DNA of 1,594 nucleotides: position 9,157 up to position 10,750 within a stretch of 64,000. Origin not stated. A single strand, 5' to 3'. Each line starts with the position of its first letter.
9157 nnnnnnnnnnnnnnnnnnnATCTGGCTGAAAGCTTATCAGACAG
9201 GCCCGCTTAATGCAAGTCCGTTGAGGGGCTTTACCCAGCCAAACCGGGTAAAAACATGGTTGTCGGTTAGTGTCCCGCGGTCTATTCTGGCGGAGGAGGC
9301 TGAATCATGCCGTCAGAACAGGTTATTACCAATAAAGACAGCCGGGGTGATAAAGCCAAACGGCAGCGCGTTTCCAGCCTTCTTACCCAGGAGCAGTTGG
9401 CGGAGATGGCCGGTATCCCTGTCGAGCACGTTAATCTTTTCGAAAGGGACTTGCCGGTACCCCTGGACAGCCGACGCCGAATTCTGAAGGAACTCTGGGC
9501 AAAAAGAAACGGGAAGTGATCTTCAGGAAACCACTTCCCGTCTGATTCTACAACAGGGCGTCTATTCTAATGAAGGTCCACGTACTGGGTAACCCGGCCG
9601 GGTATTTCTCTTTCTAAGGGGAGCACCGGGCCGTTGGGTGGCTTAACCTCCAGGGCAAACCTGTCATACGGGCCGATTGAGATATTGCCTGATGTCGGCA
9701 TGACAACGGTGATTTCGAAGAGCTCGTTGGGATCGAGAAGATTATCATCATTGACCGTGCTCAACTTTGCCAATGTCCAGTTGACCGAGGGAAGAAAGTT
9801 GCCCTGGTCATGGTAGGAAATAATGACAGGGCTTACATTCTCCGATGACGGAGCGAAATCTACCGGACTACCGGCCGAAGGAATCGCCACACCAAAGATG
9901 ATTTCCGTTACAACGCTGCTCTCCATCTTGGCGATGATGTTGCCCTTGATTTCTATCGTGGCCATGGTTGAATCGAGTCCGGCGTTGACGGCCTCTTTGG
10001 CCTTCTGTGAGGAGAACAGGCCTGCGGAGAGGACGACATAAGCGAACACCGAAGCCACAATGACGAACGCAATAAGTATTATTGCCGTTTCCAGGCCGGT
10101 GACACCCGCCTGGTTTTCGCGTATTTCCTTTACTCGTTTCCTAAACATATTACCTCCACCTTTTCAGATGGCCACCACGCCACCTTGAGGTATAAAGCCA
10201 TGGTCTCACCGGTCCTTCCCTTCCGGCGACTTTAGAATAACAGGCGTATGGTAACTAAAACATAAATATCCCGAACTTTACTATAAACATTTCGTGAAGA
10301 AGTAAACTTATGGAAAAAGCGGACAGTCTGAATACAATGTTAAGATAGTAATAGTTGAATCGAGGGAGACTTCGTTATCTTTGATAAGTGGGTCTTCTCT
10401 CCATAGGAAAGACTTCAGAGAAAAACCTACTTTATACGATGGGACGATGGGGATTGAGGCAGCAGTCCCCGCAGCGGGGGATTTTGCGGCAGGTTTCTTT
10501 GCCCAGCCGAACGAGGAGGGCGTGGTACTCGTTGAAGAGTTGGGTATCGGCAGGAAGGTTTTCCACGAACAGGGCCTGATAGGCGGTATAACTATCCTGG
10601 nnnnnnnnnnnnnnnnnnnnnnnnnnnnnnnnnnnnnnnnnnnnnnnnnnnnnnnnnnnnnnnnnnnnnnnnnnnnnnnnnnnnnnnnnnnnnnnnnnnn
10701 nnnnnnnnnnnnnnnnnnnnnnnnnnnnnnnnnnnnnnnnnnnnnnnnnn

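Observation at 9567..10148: Orphan archaellin-like (archaeal flagellin family) gene in a bacterial genome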

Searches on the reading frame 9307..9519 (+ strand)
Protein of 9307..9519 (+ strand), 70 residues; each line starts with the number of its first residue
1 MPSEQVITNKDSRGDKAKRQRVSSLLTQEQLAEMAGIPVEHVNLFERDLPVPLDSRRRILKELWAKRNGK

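Call 38: search_protein_families(library=pfam, proteins=[window:9307-9519:+], max_evalue=0.01)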
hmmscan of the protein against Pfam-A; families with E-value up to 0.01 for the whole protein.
window:9307-9519:+ (70 aa): 2 families
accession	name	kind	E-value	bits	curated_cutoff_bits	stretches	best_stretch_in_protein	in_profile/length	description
PF01381.28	HTH_3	-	0.00031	21.2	23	1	18-48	2-32/55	Helix-turn-helix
PF13545.12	HTH_Crp_2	-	0.0031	17.9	27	1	19-43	16-40/70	Crp-like helix-turn-helix domain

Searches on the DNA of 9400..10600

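Call 59: search_rna_families(source=window, start=9400, end=10600, threshold=evalue, max_evalue=10)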
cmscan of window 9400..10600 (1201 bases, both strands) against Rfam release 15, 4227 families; matches with E-value up to 10: 3.
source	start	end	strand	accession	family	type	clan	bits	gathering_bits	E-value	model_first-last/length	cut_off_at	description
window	9504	9547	+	RF02337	GlsR8_miR10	Gene; snRNA; snoRNA; CD-box;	-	19.3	100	0.35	1-70/70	no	Giardia snoRNA GlsR8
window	9877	9992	-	RF01769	greA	Cis-reg; leader;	-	17.9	60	2.1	1-124/124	no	Enterobacteria greA leader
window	9400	9479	-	RF02648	Cis90_sRNA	Gene; sRNA;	-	10.8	50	6.9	1-82/237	3'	Ruegeria cis90 sRNA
